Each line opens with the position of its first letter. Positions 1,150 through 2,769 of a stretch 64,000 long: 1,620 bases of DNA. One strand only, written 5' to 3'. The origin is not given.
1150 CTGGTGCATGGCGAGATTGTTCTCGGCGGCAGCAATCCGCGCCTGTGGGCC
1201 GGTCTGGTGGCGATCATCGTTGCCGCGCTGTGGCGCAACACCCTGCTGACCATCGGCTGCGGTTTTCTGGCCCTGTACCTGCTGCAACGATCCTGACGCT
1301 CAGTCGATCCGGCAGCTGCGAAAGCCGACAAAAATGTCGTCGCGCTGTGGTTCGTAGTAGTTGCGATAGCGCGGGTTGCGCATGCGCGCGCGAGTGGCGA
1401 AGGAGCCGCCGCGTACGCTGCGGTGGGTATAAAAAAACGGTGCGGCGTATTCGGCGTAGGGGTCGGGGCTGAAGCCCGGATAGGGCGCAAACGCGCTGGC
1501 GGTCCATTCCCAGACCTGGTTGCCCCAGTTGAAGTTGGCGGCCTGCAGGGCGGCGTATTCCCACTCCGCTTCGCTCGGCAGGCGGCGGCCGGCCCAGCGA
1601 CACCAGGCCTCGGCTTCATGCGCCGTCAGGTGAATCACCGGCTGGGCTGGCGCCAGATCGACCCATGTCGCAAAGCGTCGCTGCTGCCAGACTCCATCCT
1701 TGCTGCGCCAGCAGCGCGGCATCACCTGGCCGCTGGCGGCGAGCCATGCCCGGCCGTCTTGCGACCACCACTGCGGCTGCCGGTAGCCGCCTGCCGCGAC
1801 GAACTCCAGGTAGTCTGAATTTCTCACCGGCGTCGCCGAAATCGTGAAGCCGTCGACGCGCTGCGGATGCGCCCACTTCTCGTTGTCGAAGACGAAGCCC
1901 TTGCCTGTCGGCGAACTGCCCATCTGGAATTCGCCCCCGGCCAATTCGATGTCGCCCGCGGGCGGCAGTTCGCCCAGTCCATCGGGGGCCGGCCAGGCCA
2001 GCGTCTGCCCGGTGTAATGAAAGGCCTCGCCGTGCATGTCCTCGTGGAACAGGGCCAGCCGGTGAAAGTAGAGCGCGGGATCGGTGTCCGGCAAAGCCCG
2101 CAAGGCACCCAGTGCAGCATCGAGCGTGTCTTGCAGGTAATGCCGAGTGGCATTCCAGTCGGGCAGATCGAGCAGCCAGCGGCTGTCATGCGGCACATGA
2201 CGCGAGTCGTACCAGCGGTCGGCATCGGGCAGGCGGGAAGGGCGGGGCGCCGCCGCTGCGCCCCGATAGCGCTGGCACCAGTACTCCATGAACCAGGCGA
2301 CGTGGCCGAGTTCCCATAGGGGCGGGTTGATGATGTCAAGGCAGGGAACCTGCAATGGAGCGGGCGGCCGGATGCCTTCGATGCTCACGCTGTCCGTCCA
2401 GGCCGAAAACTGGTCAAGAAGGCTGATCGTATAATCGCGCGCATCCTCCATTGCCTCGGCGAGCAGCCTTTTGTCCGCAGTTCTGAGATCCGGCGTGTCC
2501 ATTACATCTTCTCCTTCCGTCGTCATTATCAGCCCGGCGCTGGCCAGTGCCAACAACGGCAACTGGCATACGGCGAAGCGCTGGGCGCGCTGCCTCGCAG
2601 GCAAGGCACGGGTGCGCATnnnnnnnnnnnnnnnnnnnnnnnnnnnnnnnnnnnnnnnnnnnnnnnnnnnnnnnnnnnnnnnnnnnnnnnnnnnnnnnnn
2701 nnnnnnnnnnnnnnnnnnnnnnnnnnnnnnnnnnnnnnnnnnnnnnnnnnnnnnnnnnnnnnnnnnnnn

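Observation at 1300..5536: Complete selenoneine-type biosynthetic cluster (senA, senB, selD/senC) physically linked to egtD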

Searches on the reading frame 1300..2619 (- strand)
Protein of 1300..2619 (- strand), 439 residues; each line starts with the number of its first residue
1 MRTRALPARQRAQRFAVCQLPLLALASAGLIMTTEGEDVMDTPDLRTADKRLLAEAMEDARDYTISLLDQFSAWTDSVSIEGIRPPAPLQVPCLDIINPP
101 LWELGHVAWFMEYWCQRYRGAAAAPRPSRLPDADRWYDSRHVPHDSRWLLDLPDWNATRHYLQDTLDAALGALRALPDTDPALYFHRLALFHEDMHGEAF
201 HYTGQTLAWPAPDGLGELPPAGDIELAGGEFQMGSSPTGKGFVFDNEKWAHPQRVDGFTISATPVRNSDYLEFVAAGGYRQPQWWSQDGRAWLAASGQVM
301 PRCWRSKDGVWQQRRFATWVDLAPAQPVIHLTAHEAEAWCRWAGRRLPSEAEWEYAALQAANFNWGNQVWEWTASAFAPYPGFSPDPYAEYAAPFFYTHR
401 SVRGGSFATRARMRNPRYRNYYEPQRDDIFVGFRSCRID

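Call 3: search_protein_families(library=ncbifam, proteins=[window:1300-2619:-], max_evalue=0.001)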
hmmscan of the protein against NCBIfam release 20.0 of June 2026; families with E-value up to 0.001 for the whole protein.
window:1300-2619:- (439 aa): 5 families
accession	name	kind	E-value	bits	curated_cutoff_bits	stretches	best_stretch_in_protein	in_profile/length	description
NF041186.1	SenA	equivalog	8.7e-157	522.4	420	1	47-437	2-382/382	selenoneine synthase SenA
TIGR03440.2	egtB_TIGR03440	equivalog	1e-69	235.6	360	1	95-435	30-412/413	ergothioneine biosynthesis protein EgtB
TIGR04344.1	ovoA_Nterm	equivalog_domain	3e-29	102.2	400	2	216-357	183-332/444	5-histidylcysteine sulfoxide synthase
TIGR04373.1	egtB_X_signatur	signature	5.9e-24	83.9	71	1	388-437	1-50/50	EgtB-related enzyme signature domain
TIGR03525.2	GldK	equivalog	8.4e-08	31.9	350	0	344-370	255-284/408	T9SS ring complex lipoprotein PorK/GldK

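Call 4: search_protein_families(library=pfam, proteins=[window:1300-2619:-], max_evalue=0.001)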
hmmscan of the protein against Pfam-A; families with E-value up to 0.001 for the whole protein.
window:1300-2619:- (439 aa): 2 families
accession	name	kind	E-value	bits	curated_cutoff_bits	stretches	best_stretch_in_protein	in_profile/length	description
PF03781.23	FGE-sulfatase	-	2.2e-35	123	23.3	2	224-368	6-136/255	Sulfatase-modifying factor enzyme 1-like domain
PF12867.12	DinB_2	-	9.6e-05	23.3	24.8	1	98-187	30-101/128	DinB superfamily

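Call 8: search_solved_structures(query=window:1300-2523:-, show_alignments=3)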
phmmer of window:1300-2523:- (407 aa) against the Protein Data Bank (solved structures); distinct sequences matched with E-value up to 0.001: 26.
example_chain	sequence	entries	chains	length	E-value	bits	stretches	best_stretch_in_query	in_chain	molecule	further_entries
8ryz_A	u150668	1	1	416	1.3e-100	340.7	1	64-405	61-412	selenoneine synthase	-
8k5i_A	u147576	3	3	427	1.4e-100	340.6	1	64-405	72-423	selenoneine synthase SenA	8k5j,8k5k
8ux5_A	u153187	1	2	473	1.6e-62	215.2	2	57-336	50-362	Selenoxide synthase OvsA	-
8u41_A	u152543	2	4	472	2.2e-60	208.1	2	57-336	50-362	Selenoxide synthase OvsA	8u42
4x8b_A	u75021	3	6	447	7.1e-43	150.4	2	64-326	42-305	Sulfoxide synthase EgtB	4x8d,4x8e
8qf6_A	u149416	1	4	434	2.7e-41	145.2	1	62-402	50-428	Ergothioneine biosynthesis protein EgtB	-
6qki_A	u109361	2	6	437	2.8e-41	145.2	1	62-402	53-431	Uncharacterized protein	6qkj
6o6l_A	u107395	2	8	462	3.4e-41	144.9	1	62-402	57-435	EgtB (Cabther)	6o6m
8vih_A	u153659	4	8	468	1.1e-19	74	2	193-332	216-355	Sulfoxide synthase EgtB-IV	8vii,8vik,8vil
8khq_A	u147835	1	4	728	1.6e-18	70.2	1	170-321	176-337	5-histidylcysteine sulfoxide synthase/putative 4-mercaptohistidine N1-methyltranferase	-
8vig_A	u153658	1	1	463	2.9e-17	66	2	177-325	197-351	Sulfoxide synthase EgtB-IV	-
6muj_A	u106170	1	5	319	3.9e-15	59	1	187-337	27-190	Formylglycine-generating enzyme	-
2q17_A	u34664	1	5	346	6.3e-15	58.3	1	187-337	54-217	formylglycine generating enzyme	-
6s07_A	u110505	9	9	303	1.6e-11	47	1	190-337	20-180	Formylglycine-generating enzyme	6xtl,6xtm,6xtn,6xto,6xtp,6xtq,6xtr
5nxl_A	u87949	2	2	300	4.2e-11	45.7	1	192-337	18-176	Non-specific serine/threonine protein kinase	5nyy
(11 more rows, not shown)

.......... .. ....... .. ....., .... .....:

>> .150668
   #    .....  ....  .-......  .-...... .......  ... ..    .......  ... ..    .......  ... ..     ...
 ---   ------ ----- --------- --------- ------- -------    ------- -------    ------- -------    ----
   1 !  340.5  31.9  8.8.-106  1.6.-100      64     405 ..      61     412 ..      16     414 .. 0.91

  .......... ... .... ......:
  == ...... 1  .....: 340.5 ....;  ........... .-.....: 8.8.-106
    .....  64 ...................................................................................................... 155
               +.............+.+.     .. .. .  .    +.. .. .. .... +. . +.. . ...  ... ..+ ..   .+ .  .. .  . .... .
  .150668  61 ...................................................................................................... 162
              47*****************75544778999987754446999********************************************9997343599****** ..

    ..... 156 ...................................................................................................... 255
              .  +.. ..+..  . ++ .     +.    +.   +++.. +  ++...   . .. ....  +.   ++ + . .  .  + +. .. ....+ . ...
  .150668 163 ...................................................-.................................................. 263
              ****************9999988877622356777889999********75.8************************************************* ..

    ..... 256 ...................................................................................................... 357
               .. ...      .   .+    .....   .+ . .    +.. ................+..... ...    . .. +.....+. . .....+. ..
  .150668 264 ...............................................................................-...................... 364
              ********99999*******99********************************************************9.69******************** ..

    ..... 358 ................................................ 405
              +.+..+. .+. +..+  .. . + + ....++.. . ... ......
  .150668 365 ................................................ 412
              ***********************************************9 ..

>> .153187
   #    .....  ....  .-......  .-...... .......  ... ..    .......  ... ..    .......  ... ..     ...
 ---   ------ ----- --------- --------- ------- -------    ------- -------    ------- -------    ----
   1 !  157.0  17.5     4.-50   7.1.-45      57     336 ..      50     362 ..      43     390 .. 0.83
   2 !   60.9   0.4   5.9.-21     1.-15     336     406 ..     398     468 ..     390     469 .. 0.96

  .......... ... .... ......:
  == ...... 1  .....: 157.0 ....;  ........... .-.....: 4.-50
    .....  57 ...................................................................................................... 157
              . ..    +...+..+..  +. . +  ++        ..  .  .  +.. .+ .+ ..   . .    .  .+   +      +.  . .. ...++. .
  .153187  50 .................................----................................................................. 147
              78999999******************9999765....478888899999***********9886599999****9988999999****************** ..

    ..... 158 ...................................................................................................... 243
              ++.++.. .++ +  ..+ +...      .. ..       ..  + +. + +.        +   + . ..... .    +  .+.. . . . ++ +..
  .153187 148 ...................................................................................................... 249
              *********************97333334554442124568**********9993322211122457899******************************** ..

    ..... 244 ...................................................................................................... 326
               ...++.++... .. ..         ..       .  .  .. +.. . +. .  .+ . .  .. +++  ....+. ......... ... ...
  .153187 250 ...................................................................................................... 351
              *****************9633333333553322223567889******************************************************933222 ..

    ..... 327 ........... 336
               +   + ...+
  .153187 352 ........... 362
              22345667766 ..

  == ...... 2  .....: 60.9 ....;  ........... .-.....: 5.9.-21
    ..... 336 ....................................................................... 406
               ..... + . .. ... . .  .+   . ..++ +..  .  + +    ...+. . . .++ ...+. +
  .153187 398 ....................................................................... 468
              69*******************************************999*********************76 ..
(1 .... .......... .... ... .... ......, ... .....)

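Call 22: search_solved_structures(query=window:1300-2502:-, show_alignments=5, max_evalue=1e-35)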
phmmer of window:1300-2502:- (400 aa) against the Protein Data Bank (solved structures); distinct sequences matched with E-value up to 1e-35: 8.
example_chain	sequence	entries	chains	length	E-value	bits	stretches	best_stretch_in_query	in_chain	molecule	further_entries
8ryz_A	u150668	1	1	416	1.5e-100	340.5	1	57-398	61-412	selenoneine synthase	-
8k5i_A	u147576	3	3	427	1.6e-100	340.4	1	57-398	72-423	selenoneine synthase SenA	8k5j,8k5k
8ux5_A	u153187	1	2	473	1.6e-62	215.1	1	50-329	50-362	Selenoxide synthase OvsA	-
8u41_A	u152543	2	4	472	2.3e-60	208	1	50-329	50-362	Selenoxide synthase OvsA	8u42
4x8b_A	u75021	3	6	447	7e-43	150.4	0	57-319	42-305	Sulfoxide synthase EgtB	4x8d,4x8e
8qf6_A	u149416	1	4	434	2.5e-41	145.4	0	55-320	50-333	Ergothioneine biosynthesis protein EgtB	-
6qki_A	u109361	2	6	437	2.7e-41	145.2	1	55-395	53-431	Uncharacterized protein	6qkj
6o6l_A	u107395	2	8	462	3.4e-41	144.9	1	55-395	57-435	EgtB (Cabther)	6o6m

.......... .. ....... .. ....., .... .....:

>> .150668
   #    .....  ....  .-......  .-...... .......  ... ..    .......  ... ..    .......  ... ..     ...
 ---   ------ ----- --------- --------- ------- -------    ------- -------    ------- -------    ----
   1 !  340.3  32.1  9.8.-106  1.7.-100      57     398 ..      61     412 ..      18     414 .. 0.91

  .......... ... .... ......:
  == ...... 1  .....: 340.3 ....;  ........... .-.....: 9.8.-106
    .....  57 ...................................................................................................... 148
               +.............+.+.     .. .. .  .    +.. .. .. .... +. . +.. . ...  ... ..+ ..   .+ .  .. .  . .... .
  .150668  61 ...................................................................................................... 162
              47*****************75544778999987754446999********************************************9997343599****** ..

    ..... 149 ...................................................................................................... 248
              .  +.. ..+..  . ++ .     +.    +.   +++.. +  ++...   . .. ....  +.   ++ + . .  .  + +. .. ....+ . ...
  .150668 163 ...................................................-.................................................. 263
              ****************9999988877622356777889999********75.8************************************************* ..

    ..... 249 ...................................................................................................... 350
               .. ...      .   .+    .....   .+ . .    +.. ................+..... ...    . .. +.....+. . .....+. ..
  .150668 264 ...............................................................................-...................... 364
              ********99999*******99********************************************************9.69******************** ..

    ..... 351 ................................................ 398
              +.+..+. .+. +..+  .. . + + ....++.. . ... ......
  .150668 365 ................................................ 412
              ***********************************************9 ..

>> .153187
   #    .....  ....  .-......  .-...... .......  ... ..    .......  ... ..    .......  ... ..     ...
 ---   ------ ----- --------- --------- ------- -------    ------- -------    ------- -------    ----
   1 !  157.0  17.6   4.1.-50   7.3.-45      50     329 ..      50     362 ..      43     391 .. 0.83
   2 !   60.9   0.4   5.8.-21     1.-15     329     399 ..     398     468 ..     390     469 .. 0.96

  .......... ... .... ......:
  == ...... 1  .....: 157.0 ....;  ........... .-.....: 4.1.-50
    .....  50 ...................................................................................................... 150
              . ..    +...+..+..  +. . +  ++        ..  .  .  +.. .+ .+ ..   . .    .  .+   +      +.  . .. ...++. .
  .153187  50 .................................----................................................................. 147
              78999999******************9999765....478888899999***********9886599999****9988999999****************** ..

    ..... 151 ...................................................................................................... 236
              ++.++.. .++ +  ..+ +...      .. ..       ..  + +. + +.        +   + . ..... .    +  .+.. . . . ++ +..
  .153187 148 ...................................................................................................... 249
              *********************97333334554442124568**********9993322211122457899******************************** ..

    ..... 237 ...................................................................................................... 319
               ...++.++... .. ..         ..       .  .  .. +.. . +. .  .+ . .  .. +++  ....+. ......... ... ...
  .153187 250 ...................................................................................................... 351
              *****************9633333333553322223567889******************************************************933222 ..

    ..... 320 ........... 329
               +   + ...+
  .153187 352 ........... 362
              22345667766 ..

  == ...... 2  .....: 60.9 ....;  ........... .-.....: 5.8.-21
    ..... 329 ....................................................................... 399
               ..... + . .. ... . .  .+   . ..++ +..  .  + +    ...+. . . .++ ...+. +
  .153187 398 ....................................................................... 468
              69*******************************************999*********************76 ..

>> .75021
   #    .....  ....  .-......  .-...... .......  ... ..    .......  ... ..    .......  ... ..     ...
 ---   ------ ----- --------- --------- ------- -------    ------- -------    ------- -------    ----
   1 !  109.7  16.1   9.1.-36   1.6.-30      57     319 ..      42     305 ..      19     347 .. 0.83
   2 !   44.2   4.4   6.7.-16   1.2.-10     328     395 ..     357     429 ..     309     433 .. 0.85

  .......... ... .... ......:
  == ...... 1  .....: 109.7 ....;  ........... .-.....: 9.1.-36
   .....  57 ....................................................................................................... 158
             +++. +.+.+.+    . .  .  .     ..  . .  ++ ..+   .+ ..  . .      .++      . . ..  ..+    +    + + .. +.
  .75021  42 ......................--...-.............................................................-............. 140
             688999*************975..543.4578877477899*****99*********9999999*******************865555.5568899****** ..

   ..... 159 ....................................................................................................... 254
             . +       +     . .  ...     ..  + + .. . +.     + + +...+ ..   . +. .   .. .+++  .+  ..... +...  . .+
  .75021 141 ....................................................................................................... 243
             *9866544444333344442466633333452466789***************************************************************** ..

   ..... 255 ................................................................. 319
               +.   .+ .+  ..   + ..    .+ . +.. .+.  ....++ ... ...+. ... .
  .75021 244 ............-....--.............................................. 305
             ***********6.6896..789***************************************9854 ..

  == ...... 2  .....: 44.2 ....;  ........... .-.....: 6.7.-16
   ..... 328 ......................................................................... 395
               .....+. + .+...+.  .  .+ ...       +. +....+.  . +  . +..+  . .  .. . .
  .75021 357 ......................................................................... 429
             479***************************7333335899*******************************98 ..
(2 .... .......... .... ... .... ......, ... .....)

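Call 26: list_cluster_members(proteins=[window:1303-2502:-, window:1303-2526:-, window:2495-3454:+, window:2471-3454:+, window:3466-4527:+, window:4538-5536:-, window:4538-5524:-])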
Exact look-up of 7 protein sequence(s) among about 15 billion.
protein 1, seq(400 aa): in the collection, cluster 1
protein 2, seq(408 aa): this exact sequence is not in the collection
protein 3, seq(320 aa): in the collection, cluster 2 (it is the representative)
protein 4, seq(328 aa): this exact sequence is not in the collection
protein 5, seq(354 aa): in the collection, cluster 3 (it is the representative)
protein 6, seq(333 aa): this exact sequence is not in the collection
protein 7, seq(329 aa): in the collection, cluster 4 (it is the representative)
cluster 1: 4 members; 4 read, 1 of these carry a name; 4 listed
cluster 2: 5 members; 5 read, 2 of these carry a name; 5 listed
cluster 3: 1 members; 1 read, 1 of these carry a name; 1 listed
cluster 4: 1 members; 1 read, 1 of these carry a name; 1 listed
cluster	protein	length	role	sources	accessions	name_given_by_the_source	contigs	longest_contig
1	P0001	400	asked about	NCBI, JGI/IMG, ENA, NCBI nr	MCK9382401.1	MAG: SUMF1/EgtB/PvdO family nonheme iron enzyme [Sulfuritalea sp.] | ergothioneine biosynthesis protein EgtB | SUMF1/EgtB/PvdO family nonheme iron enzyme [Sulfuritalea sp.]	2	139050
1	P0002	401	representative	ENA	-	-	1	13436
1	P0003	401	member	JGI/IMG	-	-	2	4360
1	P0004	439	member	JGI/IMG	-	-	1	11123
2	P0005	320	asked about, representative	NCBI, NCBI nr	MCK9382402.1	MAG: TIGR04348 family glycosyltransferase [Sulfuritalea sp.] | TIGR04348 family glycosyltransferase [Sulfuritalea sp.]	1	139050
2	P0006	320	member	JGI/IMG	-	putative glycosyltransferase (TIGR04348 family)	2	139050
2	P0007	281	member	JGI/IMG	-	-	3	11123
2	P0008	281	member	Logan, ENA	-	-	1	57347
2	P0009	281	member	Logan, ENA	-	-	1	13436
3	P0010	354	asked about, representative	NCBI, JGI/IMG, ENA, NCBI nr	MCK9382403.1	MAG: selenide, water dikinase SelD [Sulfuritalea sp.] | selenide,water dikinase | selenide, water dikinase SelD [Sulfuritalea sp.]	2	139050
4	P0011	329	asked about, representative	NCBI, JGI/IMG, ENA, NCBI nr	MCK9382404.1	MAG: L-histidine N(alpha)-methyltransferase [Sulfuritalea sp.] | dimethylhistidine N-methyltransferase | L-histidine N(alpha)-methyltransferase [Sulfuritalea sp.]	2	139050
